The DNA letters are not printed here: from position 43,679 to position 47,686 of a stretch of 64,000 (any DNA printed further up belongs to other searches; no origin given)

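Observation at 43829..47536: Giant Thr/Ser-rich, PG-anchored surface protein adjacent to a 39-kb glycosylation island: candidate S-layer-like glycoprotein system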

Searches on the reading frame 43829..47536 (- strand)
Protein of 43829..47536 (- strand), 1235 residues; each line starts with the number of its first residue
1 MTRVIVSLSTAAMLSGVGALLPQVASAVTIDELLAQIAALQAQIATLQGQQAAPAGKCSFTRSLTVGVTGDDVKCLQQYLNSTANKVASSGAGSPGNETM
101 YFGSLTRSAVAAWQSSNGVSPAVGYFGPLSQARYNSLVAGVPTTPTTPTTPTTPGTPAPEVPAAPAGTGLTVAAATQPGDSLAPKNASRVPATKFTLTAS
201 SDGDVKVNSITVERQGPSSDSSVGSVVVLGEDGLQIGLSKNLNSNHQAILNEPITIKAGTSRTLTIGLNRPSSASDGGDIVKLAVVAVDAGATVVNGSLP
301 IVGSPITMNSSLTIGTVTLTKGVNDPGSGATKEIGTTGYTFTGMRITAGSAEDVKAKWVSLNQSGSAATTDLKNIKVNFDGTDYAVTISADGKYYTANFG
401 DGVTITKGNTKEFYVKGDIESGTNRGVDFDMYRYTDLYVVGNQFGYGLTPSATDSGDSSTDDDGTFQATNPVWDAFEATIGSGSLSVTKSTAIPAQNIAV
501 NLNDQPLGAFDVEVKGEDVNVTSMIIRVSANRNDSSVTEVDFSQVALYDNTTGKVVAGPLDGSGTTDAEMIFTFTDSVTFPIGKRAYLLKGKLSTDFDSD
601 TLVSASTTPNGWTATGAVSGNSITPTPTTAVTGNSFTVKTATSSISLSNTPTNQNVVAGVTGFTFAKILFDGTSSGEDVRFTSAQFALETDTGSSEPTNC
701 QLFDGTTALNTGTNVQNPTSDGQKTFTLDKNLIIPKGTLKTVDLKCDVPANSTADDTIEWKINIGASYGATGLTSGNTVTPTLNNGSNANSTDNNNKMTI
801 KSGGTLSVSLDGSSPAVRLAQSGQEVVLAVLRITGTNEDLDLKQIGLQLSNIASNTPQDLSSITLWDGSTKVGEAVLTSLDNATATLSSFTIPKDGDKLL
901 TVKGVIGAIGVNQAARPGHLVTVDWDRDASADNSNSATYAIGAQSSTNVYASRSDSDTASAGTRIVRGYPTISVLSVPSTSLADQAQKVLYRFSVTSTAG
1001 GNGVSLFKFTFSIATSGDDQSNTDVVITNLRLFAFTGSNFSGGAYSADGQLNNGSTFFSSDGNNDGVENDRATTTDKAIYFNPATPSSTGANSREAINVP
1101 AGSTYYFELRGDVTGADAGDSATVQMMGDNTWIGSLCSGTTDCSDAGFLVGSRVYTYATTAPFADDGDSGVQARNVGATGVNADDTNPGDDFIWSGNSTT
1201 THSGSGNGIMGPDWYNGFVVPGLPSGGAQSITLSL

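Call 5: search_protein_families(library=pfam, proteins=[window:43829-47536:-], max_evalue=0.01)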
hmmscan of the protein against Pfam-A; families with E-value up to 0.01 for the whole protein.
window:43829-47536:- (1235 aa): 1 family
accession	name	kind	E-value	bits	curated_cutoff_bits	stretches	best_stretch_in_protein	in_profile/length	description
PF01471.23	PG_binding_1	-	1.6e-06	28.6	23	1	69-120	1-44/57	Putative peptidoglycan binding domain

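Call 6: search_protein_families(library=ncbifam, proteins=[window:43829-47536:-], max_evalue=0.01)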
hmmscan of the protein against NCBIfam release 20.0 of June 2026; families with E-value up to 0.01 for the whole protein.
window:43829-47536:- (1235 aa): 0 families

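Call 7: find_homologous_proteins(query=window:43829-47536:-, max_evalue=0.00001)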
Query window:43829-47536:- (1235 aa): 862 proteins with E <= 0.00001 among 8000 candidates; the best 120 are listed.
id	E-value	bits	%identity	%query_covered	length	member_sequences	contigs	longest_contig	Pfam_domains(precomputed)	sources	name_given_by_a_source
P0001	0.0e+0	2221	82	100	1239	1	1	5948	-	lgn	-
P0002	0.0e+0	2118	80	100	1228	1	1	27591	-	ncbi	-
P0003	0.0e+0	1823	70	100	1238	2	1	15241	PF01471.24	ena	-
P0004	0.0e+0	1760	68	100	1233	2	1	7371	PF01471.24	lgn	-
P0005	0.0e+0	1759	67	100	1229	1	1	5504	PF01471.24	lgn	-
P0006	0.0e+0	1616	63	100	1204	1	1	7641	PF01471.24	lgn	-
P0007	0.0e+0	1604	63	100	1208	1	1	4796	PF01471.24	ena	-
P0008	0.0e+0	1601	62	100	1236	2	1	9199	PF01471.24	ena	-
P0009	0.0e+0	1598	63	100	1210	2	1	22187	PF01471.24,PF27214.1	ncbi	-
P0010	0.0e+0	1598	62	100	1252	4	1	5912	PF01471.24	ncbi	-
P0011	0.0e+0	1542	61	100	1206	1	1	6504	PF01471.24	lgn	-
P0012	0.0e+0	1532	61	100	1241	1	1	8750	PF01471.24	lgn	-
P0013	0.0e+0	1523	60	100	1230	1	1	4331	PF01471.24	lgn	-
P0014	0.0e+0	1516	59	100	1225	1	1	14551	PF01471.24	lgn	-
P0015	0.0e+0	1505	60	100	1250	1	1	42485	PF01471.24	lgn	-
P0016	0.0e+0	1502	59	100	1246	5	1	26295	PF01471.24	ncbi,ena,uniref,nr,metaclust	ncbi:MAG: hypothetical protein A3B37_02770 [Candidatus Sungbacteria bacterium RIFCSPLOWO2_01_FULL_59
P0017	0.0e+0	1491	59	100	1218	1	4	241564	PF01471.24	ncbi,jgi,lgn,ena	-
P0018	0.0e+0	1474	85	65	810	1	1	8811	PF01471.24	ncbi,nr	ncbi:MAG: peptidoglycan-binding domain-containing protein, partial [bacterium]|nr:peptidoglycan-bind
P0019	0.0e+0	1461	62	91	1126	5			PF01471.24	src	-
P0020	0.0e+0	1405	57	100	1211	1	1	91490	PF01471.24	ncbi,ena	-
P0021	0.0e+0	1246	53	100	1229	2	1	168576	PF01471.24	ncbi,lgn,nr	ncbi:MAG: peptidoglycan-binding protein [Candidatus Sungbacteria bacterium]|nr:peptidoglycan-binding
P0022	0.0e+0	1246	52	100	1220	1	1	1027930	PF01471.24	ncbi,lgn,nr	ncbi:MAG: peptidoglycan-binding domain-containing protein [bacterium]|nr:peptidoglycan-binding domai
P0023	0.0e+0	1233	53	100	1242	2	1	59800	PF01471.24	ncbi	-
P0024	0.0e+0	1223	53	100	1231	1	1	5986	PF01471.24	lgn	-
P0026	0.0e+0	1084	65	63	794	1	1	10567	PF01471.24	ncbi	-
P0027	1.1e-291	989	46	100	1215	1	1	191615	PF01471.24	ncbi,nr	ncbi:MAG: hypothetical protein Q8O87_03350 [bacterium]|nr:hypothetical protein [bacterium]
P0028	1.2e-285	969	47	100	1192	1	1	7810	PF01471.24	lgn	-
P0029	2.8e-281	955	44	100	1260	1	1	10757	PF01471.24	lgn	-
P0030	8.6e-278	943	45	100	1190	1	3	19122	PF01471.24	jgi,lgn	jgi:hypothetical protein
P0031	2.7e-276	938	46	100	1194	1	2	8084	PF01471.24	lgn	-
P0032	7.6e-276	937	46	99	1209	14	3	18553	PF01471.24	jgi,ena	-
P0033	1.3e-275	936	46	100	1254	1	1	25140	PF01471.24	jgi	jgi:hypothetical protein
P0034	4.2e-275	934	44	100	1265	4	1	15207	PF01471.24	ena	-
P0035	6.2e-275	933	45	100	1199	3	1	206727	PF01471.24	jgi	-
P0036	7.6e-275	933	45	100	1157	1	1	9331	PF01471.24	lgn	-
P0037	1.0e-274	933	45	99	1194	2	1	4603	PF01471.24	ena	-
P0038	1.2e-273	929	45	100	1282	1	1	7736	PF01471.24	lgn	-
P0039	1.5e-272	926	45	99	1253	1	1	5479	PF01471.24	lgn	-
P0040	5.9e-271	920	44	99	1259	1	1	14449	PF01471.24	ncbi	-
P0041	6.7e-271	920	43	99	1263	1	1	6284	PF01471.24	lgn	-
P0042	1.4e-270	919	45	100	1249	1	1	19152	PF01471.24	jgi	-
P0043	3.2e-270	918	44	100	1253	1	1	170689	PF01471.24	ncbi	-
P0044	1.1e-269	916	44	100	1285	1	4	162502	PF01471.24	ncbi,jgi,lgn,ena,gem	-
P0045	2.1e-269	915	44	99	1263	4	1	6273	PF01471.24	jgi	-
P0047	2.6e-269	915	43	100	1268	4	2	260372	PF01471.24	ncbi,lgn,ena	ncbi:MAG: peptidoglycan-binding domain-containing protein [Patescibacteria group bacterium]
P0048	2.6e-268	912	44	99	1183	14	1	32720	PF01471.24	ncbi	-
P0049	3.7e-268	911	44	100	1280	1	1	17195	PF01471.24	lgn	-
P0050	4.2e-268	911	46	99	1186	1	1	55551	PF01471.24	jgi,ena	-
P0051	3.8e-267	908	44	100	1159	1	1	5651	PF01471.24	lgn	-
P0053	1.6e-266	906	45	100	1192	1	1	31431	PF01471.24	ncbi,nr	ncbi:MAG: peptidoglycan-binding domain-containing protein [Candidatus Pacebacteria bacterium]|nr:pep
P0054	1.1e-265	903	45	99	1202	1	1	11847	PF01471.24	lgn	-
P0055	1.1e-265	903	44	100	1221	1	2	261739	PF01471.24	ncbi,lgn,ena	-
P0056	2.4e-265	902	43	100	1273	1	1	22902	PF01471.24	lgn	-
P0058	2.3e-264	899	44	100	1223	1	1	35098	PF01471.24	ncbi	-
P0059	4.9e-264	897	47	90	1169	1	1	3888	PF01471.24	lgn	-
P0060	1.1e-263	896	44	96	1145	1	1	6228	PF01471.24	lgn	-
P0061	2.7e-263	895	43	100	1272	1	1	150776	PF01471.24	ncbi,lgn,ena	-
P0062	7.3e-263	894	44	99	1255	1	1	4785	PF01471.24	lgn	-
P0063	4.2e-262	891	43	99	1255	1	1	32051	PF01471.24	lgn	-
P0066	1.5e-259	883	42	99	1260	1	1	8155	PF01471.24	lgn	-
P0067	4.2e-257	874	43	100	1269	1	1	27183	PF01471.24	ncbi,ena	-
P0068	8.8e-257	873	42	100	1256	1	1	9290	PF01471.24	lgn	-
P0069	1.1e-255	870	42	100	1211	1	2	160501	PF01471.24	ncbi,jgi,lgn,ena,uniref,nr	ncbi:MAG: hypothetical protein COU07_03355 [Candidatus Harrisonbacteria bacterium CG10_big_fil_rev_8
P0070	2.2e-254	865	42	99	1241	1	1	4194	PF01471.24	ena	-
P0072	8.4e-254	864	41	100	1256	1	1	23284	PF01471.24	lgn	-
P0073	3.8e-253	861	43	96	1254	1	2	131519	PF01471.24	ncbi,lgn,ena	-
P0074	4.2e-253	861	43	99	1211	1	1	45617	PF01471.24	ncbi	-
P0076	8.2e-253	860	43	97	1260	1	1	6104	PF01471.24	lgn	-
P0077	1.7e-251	856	42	99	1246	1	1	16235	PF01471.24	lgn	-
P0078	1.1e-250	853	42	100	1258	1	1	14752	PF01471.24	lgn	-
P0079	1.9e-250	852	44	95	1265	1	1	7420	PF01471.24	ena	-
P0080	5.1e-250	851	41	99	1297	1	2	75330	PF01471.24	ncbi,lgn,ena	-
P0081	5.3e-249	848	43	100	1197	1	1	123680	PF01471.24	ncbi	-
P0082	5.3e-249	848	43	99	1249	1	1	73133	PF01471.24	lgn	-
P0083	6.3e-249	847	42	99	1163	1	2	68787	PF01471.24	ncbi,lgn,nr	ncbi:MAG: peptidoglycan-binding protein [Candidatus Sungbacteria bacterium]|nr:peptidoglycan-binding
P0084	8.9e-249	847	43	99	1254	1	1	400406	PF01471.24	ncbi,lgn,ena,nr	ncbi:MAG: SpoIID/LytB protein [Parcubacteria group bacterium Gr01-1014_3]|nr:MAG: SpoIID/LytB protei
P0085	1.6e-248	846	42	98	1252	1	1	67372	PF01471.24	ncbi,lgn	-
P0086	2.0e-248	846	41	100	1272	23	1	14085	PF01471.24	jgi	-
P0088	1.0e-247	843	46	82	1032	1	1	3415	PF01471.24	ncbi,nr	ncbi:peptidoglycan-binding protein, partial [Patescibacteria group bacterium]|nr:peptidoglycan-bindi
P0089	1.9e-247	842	42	99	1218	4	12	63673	PF01471.24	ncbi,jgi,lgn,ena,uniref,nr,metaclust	ncbi:MAG: hypothetical protein A3J10_03095 [Candidatus Sungbacteria bacterium RIFCSPLOWO2_02_FULL_54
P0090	2.3e-247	842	44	91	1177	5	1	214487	PF01471.24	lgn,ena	-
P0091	2.3e-247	842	42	99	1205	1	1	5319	PF01471.24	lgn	-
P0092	4.6e-247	841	42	100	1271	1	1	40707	PF01471.24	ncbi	-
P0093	1.6e-246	839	43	100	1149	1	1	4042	PF01471.24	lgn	-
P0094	2.1e-246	839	44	98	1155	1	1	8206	PF01471.24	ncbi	-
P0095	9.1e-246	837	41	99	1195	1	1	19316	PF01471.24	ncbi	-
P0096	2.3e-245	836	42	100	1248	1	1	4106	PF01471.24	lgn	-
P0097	9.7e-245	834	42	95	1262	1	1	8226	PF01471.24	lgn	-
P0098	2.0e-244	832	43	99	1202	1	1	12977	PF01471.24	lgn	-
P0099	8.9e-244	830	42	99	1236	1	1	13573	PF01471.24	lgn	-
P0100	1.3e-243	830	43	99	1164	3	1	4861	PF01471.24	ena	-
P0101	9.7e-243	827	44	95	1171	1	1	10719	PF01471.24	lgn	-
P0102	9.8e-243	827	43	99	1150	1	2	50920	PF01471.24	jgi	-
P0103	1.6e-242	826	43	100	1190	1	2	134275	PF01471.24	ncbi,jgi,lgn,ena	-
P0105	3.1e-242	825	43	100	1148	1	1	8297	PF01471.24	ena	-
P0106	4.8e-242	825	42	99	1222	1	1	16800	PF01471.24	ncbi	ncbi:MAG: peptidoglycan-binding protein [Candidatus Sungiibacteriota bacterium]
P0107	7.1e-242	824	42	99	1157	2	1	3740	PF01471.24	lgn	-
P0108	1.4e-241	823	43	99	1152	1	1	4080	PF01471.24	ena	-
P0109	1.5e-241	823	42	100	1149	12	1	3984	PF01471.24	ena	-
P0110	1.6e-240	820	43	99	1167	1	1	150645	PF01471.24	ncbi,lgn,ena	-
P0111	1.6e-240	820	43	99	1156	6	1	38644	PF01471.24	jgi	-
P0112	2.2e-240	819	42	100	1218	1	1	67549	PF01471.24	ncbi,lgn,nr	ncbi:MAG: peptidoglycan-binding protein [bacterium]|nr:peptidoglycan-binding protein [bacterium]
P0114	4.9e-240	818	42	99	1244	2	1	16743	PF01471.24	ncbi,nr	ncbi:MAG: peptidoglycan-binding protein [Candidatus Sungbacteria bacterium]|nr:peptidoglycan-binding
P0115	7.4e-240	817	42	99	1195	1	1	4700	PF01471.24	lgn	-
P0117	9.8e-239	814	42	99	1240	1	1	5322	PF01471.24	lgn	-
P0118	1.6e-238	813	42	99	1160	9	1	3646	PF01471.24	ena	-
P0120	3.3e-238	812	41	99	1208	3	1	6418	PF01471.24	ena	-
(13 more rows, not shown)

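Call 20: find_encoding_contigs(protein=P0022, flank=10000, max_places=2)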
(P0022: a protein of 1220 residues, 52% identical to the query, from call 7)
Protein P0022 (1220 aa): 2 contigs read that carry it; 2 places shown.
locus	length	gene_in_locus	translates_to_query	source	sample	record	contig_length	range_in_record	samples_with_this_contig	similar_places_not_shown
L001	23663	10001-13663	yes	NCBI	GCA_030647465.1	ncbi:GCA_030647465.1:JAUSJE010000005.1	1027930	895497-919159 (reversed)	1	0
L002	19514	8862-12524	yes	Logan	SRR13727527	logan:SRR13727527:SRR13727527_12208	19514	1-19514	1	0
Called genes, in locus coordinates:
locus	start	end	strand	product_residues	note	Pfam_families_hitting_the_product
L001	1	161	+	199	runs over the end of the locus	PF00081:Sod_Fe_N (weak), PF02777:Sod_Fe_C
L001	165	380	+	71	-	-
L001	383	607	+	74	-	PF01106:NifU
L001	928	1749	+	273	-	-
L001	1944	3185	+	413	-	PF10459:Peptidase_S46 (faint), PF00089:Trypsin, PF13365:Trypsin_2, PF13180:PDZ_2, PF17820:PDZ_6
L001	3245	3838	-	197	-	-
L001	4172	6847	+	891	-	PF02861:Clp_N, PF23569:NBD_SMAX1, PF00004:AAA, PF17871:AAA_lid_9, PF00004:AAA, PF07724:AAA_2, PF07728:AAA_5, PF10431:ClpB_D2-small, +5 more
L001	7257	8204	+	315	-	-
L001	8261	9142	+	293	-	PF00483:NTP_transferase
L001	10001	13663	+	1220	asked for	PF01471:PG_binding_1 (weak)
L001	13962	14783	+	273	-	PF13431:TPR_17 (faint), PF13424:TPR_12 (faint), PF13181:TPR_8 (faint)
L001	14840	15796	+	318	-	PF01073:3Beta_HSD, PF01370:Epimerase, PF04321:RmlD_sub_bind, PF16363:GDP_Man_Dehyd, PF07993:NAD_binding_4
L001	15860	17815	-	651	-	PF02310:B12-binding (weak), PF04055:Radical_SAM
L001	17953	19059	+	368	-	PF02350:Epimerase_2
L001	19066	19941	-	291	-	PF00535:Glycos_transf_2, PF10111:Glyco_tranf_2_2 (weak)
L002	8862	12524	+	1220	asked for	PF01471:PG_binding_1 (weak)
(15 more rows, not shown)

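Call 21: find_encoding_contigs(protein=P0084, flank=10000, max_places=1)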
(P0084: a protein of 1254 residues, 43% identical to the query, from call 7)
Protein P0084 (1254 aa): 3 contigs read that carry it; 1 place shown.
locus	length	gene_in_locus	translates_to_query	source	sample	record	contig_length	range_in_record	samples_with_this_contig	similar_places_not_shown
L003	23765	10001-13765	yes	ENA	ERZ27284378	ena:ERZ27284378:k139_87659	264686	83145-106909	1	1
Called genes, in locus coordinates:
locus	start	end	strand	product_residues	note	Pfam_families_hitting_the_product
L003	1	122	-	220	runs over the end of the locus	PF13413:HTH_25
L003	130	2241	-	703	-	PF17854:FtsK_alpha, PF01580:FtsK_SpoIIIE, PF09397:FtsK_gamma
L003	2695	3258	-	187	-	PF13482:RNase_H_2 (weak)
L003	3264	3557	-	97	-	PF01541:GIY-YIG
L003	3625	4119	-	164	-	PF04308:RNaseH_like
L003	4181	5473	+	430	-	PF00266:Aminotran_5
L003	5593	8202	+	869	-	PF02861:Clp_N, PF23569:NBD_SMAX1, PF00004:AAA, PF17871:AAA_lid_9, PF07724:AAA_2, PF00004:AAA, PF07728:AAA_5, PF10431:ClpB_D2-small, +8 more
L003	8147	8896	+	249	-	-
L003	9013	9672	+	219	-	-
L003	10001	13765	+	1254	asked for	PF01471:PG_binding_1 (weak)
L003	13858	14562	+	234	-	PF23914:TPR_CcmH_CycH (faint), PF13181:TPR_8 (faint), PF13414:TPR_11 (faint), PF13431:TPR_17 (faint), PF07719:TPR_2 (faint), PF13424:TPR_12 (faint), PF00515:TPR_1 (weak)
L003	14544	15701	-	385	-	PF13439:Glyco_transf_4, PF13579:Glyco_trans_4_4, PF00534:Glycos_transf_1, PF13692:Glyco_trans_1_4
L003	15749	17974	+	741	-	PF13439:Glyco_transf_4, PF13579:Glyco_trans_4_4, PF20706:GT4-conflict, PF00534:Glycos_transf_1, PF13692:Glyco_trans_1_4, PF13524:Glyco_trans_1_2, PF13579:Glyco_trans_4_4, PF13439:Glyco_transf_4, +3 more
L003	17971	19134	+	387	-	PF13439:Glyco_transf_4 (weak), PF20706:GT4-conflict, PF00534:Glycos_transf_1, PF13692:Glyco_trans_1_4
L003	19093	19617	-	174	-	PF02698:DUF218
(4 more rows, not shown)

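Call 22: find_encoding_contigs(protein=P0047, flank=10000, max_places=1)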
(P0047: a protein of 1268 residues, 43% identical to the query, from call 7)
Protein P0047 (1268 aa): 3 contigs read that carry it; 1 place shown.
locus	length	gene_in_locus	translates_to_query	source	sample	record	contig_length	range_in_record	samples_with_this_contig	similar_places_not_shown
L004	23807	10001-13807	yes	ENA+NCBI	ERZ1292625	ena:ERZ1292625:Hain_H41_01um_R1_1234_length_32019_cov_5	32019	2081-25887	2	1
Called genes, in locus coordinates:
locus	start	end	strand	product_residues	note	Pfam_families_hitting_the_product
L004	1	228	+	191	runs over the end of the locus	PF06941:NT5C (weak)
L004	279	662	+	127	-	PF02878:PGM_PMM_I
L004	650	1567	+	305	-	PF02879:PGM_PMM_II, PF02880:PGM_PMM_III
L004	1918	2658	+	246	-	PF00763:THF_DHG_CYH, PF02882:THF_DHG_CYH_C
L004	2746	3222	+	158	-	-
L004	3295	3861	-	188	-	PF01612:DNA_pol_A_exo1 (weak), PF13482:RNase_H_2, PF10108:DNA_pol_B_exo2 (faint)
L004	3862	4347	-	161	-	PF04308:RNaseH_like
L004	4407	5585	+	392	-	PF00266:Aminotran_5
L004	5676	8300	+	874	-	PF02861:Clp_N, PF23569:NBD_SMAX1, PF00004:AAA, PF17871:AAA_lid_9, PF00004:AAA, PF07724:AAA_2, PF07728:AAA_5, PF10431:ClpB_D2-small, +8 more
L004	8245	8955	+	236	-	-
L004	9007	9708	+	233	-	-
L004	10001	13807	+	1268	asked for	PF01471:PG_binding_1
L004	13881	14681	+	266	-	-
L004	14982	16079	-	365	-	PF13439:Glyco_transf_4, PF13477:Glyco_trans_4_2, PF13579:Glyco_trans_4_4, PF00534:Glycos_transf_1, PF13692:Glyco_trans_1_4, PF13524:Glyco_trans_1_2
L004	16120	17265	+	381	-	PF13439:Glyco_transf_4, PF13579:Glyco_trans_4_4, PF20706:GT4-conflict, PF00534:Glycos_transf_1, PF13692:Glyco_trans_1_4, PF13524:Glyco_trans_1_2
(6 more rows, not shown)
